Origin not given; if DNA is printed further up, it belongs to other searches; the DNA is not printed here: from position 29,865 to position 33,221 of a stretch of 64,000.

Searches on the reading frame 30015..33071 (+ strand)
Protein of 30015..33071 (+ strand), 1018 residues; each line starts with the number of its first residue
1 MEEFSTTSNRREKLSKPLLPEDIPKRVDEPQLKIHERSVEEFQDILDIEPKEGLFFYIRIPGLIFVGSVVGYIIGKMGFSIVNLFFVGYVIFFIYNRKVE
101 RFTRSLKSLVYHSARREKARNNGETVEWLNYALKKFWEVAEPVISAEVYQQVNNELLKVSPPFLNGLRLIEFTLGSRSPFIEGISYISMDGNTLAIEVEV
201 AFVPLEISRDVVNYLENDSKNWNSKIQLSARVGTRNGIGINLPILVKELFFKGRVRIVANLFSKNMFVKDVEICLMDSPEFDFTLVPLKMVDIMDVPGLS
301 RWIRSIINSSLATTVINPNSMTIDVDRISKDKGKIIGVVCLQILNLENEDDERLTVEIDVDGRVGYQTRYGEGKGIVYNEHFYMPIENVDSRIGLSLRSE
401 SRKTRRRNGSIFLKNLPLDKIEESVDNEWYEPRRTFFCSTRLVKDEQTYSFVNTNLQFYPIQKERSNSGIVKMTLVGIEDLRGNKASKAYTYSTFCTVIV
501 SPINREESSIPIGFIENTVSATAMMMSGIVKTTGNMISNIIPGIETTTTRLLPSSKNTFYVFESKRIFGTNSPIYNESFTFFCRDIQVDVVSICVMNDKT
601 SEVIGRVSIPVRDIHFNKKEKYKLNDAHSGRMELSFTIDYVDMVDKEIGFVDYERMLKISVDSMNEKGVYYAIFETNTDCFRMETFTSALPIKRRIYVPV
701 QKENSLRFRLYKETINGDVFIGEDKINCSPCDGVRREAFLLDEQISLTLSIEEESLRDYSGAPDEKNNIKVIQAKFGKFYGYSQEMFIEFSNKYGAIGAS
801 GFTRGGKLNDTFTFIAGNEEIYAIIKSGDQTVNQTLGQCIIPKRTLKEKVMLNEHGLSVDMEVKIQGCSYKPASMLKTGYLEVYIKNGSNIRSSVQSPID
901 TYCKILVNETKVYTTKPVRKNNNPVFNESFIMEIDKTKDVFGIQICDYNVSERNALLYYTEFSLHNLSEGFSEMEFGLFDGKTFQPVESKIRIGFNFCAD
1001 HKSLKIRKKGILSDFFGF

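Call 40: search_protein_families(library=pfam, proteins=[window:30015-33071:+], max_evalue=0.00001)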
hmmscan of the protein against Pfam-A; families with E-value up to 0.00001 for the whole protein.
window:30015-33071:+ (1018 aa): 2 families
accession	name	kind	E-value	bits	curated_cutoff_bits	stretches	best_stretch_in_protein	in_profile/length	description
PF25669.1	SMP_MUG190-like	-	2.1e-25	90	35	1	124-328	1-227/232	MUG190-like SMP domain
PF00168.36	C2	-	6.8e-23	81.3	22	1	879-970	1-95/104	C2 domain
